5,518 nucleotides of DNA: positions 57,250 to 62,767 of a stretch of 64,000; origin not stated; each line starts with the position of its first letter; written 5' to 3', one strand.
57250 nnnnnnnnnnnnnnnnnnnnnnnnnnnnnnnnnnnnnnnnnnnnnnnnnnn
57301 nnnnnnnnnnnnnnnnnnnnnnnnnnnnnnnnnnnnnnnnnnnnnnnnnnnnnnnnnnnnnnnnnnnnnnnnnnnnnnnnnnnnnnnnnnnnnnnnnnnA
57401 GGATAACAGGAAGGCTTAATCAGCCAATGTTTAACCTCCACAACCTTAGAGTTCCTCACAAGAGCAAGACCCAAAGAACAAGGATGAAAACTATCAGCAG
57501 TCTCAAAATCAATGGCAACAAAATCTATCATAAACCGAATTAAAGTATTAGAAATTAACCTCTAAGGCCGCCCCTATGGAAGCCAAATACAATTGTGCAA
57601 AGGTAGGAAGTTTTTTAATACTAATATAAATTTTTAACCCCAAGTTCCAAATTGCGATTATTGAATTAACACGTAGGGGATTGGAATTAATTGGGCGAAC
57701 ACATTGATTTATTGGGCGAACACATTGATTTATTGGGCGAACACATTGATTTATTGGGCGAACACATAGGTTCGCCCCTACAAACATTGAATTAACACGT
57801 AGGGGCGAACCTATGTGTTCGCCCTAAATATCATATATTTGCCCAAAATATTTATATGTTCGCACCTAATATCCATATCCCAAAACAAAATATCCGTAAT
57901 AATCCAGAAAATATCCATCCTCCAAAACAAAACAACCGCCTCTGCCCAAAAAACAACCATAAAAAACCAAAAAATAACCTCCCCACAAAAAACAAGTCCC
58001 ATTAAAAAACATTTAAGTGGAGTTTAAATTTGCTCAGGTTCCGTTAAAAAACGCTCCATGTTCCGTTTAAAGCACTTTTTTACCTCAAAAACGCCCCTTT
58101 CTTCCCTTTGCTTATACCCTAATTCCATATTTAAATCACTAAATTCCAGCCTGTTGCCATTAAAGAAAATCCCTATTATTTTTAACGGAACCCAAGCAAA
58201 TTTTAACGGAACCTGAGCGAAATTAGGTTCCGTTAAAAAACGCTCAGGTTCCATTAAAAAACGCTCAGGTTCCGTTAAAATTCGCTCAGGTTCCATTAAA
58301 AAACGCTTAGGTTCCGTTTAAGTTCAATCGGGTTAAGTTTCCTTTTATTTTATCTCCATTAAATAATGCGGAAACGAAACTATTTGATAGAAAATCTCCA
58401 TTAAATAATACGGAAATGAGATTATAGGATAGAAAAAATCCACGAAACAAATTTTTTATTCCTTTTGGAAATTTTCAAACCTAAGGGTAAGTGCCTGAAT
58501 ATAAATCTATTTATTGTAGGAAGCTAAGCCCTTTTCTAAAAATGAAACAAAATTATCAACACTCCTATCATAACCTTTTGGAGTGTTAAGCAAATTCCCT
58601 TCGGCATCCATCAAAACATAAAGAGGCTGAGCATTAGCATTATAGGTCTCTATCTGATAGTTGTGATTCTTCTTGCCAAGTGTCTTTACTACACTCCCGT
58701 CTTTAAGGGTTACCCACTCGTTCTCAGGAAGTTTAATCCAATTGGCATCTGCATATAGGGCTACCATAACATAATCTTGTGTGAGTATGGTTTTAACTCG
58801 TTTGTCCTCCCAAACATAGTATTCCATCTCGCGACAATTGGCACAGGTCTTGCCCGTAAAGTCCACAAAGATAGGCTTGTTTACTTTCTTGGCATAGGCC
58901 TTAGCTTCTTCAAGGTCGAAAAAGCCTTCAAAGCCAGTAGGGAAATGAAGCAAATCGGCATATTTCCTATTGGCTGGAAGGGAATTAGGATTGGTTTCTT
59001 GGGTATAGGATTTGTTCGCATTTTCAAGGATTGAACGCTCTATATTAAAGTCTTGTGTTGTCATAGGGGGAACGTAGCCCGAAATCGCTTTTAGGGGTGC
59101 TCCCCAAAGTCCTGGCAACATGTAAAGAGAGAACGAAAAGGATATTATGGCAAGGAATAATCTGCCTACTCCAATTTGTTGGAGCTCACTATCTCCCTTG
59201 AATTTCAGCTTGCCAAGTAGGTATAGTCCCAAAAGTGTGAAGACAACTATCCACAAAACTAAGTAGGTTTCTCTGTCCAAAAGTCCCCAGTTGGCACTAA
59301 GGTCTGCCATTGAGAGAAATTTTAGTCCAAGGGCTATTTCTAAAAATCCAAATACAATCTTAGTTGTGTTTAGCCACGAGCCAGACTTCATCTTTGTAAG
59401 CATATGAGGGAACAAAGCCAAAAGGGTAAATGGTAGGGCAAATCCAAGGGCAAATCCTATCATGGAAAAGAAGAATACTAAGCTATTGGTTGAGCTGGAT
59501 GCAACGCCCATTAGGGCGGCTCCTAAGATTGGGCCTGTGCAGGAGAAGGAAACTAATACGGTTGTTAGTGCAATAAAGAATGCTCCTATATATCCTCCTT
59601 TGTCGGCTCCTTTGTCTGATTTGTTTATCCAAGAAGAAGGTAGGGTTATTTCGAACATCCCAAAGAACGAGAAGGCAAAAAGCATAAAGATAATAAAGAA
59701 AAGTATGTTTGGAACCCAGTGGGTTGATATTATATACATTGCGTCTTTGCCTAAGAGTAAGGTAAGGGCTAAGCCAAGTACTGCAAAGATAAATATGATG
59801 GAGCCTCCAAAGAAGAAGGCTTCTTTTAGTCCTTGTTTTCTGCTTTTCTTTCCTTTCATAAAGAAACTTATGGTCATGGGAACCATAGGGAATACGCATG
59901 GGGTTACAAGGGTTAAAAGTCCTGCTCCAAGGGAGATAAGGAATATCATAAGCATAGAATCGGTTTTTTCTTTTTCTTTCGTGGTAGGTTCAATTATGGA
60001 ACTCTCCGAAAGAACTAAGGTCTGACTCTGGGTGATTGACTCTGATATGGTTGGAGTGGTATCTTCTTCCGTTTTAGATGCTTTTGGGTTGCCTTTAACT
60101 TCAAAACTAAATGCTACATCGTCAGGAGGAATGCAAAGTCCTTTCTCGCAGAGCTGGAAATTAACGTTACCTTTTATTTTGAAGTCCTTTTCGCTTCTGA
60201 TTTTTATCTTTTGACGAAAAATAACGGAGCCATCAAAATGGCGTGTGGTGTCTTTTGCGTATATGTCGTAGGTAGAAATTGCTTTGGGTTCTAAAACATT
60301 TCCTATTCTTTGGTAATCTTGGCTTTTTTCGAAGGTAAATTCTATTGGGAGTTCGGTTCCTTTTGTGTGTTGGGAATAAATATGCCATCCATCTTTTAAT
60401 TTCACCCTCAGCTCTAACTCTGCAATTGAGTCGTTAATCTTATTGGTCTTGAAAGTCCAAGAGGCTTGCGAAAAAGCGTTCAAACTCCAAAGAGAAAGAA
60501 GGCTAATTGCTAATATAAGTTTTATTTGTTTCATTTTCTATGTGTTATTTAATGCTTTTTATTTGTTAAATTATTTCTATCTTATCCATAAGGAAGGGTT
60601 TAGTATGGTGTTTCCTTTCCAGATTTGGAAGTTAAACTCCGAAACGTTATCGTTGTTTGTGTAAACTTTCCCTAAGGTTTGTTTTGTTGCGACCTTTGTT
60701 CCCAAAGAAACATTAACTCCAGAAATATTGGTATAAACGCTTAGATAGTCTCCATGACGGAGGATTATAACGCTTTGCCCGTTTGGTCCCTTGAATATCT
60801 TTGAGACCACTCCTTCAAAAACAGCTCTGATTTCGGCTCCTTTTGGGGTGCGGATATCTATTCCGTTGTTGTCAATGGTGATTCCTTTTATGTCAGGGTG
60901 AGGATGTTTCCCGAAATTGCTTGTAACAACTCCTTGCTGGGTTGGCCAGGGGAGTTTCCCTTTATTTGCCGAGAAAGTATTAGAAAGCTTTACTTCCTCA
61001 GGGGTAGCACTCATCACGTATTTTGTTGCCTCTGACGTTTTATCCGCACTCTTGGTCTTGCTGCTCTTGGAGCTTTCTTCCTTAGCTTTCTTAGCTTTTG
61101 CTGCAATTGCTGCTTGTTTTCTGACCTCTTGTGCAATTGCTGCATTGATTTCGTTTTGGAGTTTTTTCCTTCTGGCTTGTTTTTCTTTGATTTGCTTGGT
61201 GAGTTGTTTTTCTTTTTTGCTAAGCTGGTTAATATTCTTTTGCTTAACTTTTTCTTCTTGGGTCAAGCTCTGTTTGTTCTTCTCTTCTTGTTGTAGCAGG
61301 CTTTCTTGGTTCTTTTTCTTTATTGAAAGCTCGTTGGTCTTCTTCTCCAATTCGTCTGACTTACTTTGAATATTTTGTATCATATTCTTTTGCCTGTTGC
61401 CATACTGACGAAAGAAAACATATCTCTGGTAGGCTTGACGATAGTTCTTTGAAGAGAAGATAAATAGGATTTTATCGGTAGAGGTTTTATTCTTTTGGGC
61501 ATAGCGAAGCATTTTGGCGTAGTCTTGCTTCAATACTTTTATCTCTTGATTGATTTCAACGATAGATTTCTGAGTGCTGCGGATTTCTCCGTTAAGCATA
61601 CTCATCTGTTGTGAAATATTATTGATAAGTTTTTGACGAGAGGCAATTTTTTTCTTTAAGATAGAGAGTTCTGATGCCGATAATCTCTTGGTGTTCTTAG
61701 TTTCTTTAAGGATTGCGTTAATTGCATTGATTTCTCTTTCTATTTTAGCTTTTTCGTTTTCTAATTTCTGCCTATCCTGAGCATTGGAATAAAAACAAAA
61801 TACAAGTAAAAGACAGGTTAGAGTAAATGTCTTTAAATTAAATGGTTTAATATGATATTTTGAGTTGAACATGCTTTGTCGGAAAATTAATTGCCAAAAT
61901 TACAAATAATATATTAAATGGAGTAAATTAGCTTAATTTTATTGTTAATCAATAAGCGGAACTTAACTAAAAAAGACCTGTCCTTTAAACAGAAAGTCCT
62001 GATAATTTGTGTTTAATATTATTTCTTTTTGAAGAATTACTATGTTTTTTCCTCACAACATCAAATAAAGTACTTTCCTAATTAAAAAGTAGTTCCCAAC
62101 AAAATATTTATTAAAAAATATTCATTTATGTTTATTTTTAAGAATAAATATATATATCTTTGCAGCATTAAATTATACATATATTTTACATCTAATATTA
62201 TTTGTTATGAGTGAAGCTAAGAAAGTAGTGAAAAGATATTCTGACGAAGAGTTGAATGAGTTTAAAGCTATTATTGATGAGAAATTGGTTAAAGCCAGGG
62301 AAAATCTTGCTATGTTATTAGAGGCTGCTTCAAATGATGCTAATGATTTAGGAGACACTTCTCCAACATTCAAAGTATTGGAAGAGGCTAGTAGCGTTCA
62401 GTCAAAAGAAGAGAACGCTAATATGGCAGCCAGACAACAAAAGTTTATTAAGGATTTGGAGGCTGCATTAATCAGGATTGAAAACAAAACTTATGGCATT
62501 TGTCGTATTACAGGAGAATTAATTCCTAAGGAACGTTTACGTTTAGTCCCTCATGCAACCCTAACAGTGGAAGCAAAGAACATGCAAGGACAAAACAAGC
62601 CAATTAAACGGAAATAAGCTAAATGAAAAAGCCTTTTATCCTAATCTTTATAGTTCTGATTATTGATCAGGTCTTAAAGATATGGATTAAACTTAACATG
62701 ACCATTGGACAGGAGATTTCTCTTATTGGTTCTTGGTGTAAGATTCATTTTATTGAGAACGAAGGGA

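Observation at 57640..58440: Gene-free ~0.9 kb block saturated with 21-bp-phased repeat arrays built from unrelated cores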

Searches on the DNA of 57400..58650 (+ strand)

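Call 16: search_rna_families(source=window, start=57400, end=58650, threshold=evalue, max_evalue=10)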
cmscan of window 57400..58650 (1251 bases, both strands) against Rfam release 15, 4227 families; matches with E-value up to 10: 31.
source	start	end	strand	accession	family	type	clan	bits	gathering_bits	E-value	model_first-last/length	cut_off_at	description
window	58177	58304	-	RF01000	mir-580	Gene; miRNA;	-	42.1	83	3.6e-07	1-93/93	no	mir-580 microRNA precursor family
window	57754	57826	+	RF03789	MIR5269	Gene; miRNA;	-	39.5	60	1.2e-05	1-80/80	no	MIR5269 microRNA precursor family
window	57760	57820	-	RF04176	mir-3149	Gene; miRNA;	-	37.2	100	3.6e-05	1-83/83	no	mir-3149 microRNA precursor family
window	58179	58260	-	RF03664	MIR6288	Gene; miRNA;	-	36.5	74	2.3e-05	1-92/92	no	MIR6288 microRNA precursor family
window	58174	58306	-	RF04095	MIR9746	Gene; miRNA;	-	35.5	79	5.4e-05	1-110/110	no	MIR9746 microRNA precursor family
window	57732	57845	-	RF04127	MIR8007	Gene; miRNA;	-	34.2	195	0.00022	1-226/226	no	MIR8007 microRNA precursor family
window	58190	58293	+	RF03709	MIR1878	Gene; miRNA;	-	33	70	0.00039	1-100/100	no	MIR1878 microRNA precursor family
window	58177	58262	-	RF03632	MIR1882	Gene; miRNA;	-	32.2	107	0.00027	1-131/131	no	MIR1882 microRNA precursor family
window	58200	58282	+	RF04341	Plastid-psbJ-5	Cis-reg;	CL00152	30.2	53.1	0.002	1-59/59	no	Plastid-psbJ-5 3UTR RNA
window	57760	57820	+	RF04076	mir-H11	Gene; miRNA;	-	29.8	70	0.0043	1-72/72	no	mir-H11 microRNA precursor family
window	57762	57818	+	RF04176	mir-3149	Gene; miRNA;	-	28.6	100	0.0059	1-83/83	no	mir-3149 microRNA precursor family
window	58177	58327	+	RF03926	MIR1435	Gene; miRNA;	-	28.2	94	0.1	1-186/186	no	MIR1435 microRNA precursor family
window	58175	58306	-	RF03984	MIR2933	Gene; miRNA;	-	27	70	0.0035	1-112/112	no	MIR2933 microRNA precursor family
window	58187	58252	+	RF01000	mir-580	Gene; miRNA;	-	27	83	0.0064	1-93/93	no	mir-580 microRNA precursor family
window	58182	58255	-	RF04127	MIR8007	Gene; miRNA;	-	24.6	195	0.037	1-226/226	no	MIR8007 microRNA precursor family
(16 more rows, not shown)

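Call 81: search_dna_similar(query=window:57640-58440:+, collection=plasmids, mode=distant, max_evalue=0.001, max_rows=15)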
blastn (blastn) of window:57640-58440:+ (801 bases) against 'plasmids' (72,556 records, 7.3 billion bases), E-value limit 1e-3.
Records with a match: 1; places in all: 1; records where one place covers at least 80% of the query: 0.
Best place of each record, by identity: 90-95% 1.
By first word of the organism name: Calditerrivibrio 1.
By predicted mobility (MOB-suite, as given by PLSDB): non-mobilizable 1.
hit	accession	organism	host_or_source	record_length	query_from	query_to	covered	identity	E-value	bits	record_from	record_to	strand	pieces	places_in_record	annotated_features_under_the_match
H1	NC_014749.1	Calditerrivibrio nitroreducens DSM 19672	terrestrial hot spring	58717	155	191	5%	94.6%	1e-5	59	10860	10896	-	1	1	none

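Call 82: search_dna_similar(query=window:57640-58440:+, collection=phages, mode=distant, max_evalue=0.001, max_rows=15)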
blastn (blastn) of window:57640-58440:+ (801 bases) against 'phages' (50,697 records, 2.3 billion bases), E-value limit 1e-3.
No match.
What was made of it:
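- Tried and rejected: Only the REP matched, in one plasmid (calls 81, 82).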

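Call 83: get_annotated_region(hit=H1, flank=4000)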
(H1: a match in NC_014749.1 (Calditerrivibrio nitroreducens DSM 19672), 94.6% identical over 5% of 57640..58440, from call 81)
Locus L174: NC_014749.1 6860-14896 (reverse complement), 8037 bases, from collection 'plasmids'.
description: Calditerrivibrio nitroreducens DSM 19672 plasmid pCALNI01, complete sequence
organism: Calditerrivibrio nitroreducens DSM 19672 (NCBI taxid 768670)
taxonomy: Bacteria; Deferribacterota; Deferribacteres; Deferribacterales; Calditerrivibrionaceae; Calditerrivibrio; Calditerrivibrio nitroreducens; Calditerrivibrio nitroreducens DSM 19672
host: -; source: terrestrial hot spring; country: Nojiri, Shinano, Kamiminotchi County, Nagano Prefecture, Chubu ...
typing (MOB-suite, as given by PLSDB): non-mobilizable; replicon rep_cluster_200
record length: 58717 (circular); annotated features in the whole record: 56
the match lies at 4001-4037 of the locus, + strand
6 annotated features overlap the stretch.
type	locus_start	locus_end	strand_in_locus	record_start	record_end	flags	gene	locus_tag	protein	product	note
CDS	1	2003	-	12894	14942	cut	-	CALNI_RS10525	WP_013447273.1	right-handed parallel beta-helix repeat-containing protein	-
CDS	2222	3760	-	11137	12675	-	-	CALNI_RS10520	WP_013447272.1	ATP-binding protein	-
CDS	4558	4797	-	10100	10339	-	-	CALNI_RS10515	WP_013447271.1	hypothetical protein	-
CDS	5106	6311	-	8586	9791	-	-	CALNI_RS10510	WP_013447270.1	RNA-guided endonuclease TnpB family protein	-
CDS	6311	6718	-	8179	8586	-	tnpA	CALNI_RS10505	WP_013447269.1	IS200/IS605 family transposase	-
CDS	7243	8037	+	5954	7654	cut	-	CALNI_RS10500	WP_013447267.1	dynamin family protein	-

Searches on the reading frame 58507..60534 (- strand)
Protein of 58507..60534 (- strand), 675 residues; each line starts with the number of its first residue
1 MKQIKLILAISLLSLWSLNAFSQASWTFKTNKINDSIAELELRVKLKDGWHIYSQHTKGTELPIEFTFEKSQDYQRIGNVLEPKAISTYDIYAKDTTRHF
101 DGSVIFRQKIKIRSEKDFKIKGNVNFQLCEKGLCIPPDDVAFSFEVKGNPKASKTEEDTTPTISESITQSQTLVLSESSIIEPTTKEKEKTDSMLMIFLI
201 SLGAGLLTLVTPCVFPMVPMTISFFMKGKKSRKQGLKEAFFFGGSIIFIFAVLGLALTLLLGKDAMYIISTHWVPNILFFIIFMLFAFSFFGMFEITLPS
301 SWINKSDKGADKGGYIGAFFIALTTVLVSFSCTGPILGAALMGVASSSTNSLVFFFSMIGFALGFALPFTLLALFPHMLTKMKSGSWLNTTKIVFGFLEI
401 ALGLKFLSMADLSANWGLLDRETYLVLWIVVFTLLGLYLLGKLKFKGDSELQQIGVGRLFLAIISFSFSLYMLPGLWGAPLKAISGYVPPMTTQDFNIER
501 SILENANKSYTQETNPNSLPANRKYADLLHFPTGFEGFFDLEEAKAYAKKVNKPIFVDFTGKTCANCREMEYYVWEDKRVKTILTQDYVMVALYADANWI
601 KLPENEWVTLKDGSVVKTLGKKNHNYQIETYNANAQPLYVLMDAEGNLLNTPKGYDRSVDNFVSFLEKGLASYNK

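Call 15: search_protein_families(library=pfam, proteins=[window:58507-60534:-])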
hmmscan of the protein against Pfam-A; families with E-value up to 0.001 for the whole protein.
window:58507-60534:- (675 aa): 5 families
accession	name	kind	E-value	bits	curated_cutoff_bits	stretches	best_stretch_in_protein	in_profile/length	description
PF02683.22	DsbD_TM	-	9.1e-23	81.1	27.1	1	195-407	2-215/219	Cytochrome C biogenesis protein transmembrane domain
PF11412.14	DsbD_N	-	2e-12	47.6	25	1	34-141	16-114/119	Thiol:disulfide interchange protein DsbD, N-terminal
PF13899.12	Thioredoxin_7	-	7e-12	45.8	27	1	540-595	5-60/83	Thioredoxin-like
PF13098.12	Thioredoxin_2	-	2.4e-06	28.2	27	1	548-656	1-95/104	Thioredoxin-like domain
PF03190.21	Thioredox_DsbH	-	2e-05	25.1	27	1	542-592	27-77/163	Protein of unknown function, DUF255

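Call 22: find_related_loci(query=window:58507-60534:-, collection=genome_contigs, flank=6000)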
Query window:58507-60534:- (675 aa) in genome_contigs; peptide patterns used: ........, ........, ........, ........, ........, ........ (x = any residue, [..] = any of these).
336 stretches matched a pattern; 274 encode a relative of the query (tblastn E <= 1e-3); the best 80 are kept; 80 distinct loci.
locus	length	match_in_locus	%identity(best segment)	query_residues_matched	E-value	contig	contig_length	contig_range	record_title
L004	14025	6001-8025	81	1-675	0e+0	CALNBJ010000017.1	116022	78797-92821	MAG TPA_asm: uncultured Bacteroidales bacterium isolate SRR1561996_bin.64_CONCOCT_v1.1_MAG genome assembly, contig: ERZ7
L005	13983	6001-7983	83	15-673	0e+0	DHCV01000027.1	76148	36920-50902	MAG TPA_asm: Bacteroidales bacterium UBA4893 UBA4893_contig_3748, whole genome shotgun sequence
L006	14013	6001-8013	79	1-673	0e+0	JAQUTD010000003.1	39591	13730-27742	MAG: Bacteroidales bacterium isolate STD2_111 NODE_3485_length_39591_cov_18.014013_Sandtown_D2, whole genome shotgun seq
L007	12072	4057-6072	78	1-675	0e+0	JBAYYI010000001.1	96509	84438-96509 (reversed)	MAG: Bacteroidales bacterium isolate SO_2017_CLC_2 scaffold_98_c1_PH3_2017, whole genome shotgun sequence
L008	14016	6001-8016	77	1-675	0e+0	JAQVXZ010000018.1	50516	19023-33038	MAG: Bacteroidales bacterium isolate STF2_138 NODE_1279_length_50516_cov_17.796821_Sandtown_F2, whole genome shotgun seq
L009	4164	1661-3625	79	19-675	0e+0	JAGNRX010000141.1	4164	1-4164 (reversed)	MAG: Bacteroidales bacterium isolate Go_Prim_bin_146 Go_Prim_40278_length_4164_cov_5.129799, whole genome shotgun sequen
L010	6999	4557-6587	77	1-673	0e+0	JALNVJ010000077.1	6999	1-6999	MAG: Bacteroidales bacterium isolate SO_2016_CLC_T1 bin 6 scaffold15131_PH3_Jul14_2016, whole genome shotgun sequence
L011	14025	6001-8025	73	1-675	0e+0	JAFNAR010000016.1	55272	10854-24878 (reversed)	MAG: Bacteroidetes bacterium isolate CTSoil_023 scaffold_129, whole genome shotgun sequence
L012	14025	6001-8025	76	1-675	0e+0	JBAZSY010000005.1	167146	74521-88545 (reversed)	MAG: Bacteroidales bacterium isolate SO_2017_GW1_187 NODE_698_length_167146_cov_1.626851_OW334_2017, whole genome shotgu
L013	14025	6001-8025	73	1-675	0e+0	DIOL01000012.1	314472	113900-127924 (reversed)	MAG TPA_asm: Bacteroidales bacterium UBA5515 UBA5515_contig_1373, whole genome shotgun sequence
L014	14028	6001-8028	69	1-675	0e+0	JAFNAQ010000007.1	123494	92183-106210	MAG: Bacteroidetes bacterium isolate CTSoil_022 scaffold_28, whole genome shotgun sequence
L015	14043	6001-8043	69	1-675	0e+0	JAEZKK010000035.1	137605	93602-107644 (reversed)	MAG: Bacteroidetes bacterium isolate OH_CDB_274 k127_2185455, whole genome shotgun sequence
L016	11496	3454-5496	62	2-675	0e+0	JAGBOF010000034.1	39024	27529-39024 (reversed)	MAG: Bacteroidales bacterium isolate RGIG9295 Water_deer_Rumen.Co__c906344, whole genome shotgun sequence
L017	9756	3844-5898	64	1-675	0e+0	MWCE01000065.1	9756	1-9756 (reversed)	MAG: Bacteroidetes bacterium ADurb.Bin234 BWY27_contig000065, whole genome shotgun sequence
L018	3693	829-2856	62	5-673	0e+0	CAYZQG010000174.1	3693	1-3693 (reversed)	MAG TPA_asm: uncultured Lentimicrobiaceae bacterium isolate SRP089250_co1_138 genome assembly, contig: NODE_52447_length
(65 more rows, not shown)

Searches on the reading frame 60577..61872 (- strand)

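Call 15: search_protein_families(library=pfam, proteins=[window:60577-61872:-])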
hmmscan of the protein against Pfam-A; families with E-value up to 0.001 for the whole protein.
window:60577-61872:- (431 aa): 1 family
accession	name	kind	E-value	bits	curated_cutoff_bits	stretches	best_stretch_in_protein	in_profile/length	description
PF01551.29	Peptidase_M23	-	5.2e-16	59.1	28.7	1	335-426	3-96/96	Peptidase family M23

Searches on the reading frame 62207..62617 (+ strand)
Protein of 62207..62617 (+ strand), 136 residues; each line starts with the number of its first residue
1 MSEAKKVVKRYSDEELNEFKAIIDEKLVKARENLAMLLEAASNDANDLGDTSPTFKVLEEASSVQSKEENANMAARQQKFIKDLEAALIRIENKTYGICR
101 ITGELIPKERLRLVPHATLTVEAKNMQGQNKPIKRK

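Call 15: search_protein_families(library=pfam, proteins=[window:62207-62617:+])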
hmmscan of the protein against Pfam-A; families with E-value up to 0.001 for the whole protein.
window:62207-62617:+ (136 aa): 1 family
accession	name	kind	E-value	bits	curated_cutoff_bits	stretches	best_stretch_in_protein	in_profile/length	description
PF01258.23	zf-dskA_traR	-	1.1e-08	35.3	24.9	1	95-123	2-30/36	Prokaryotic dksA/traR C4-type zinc finger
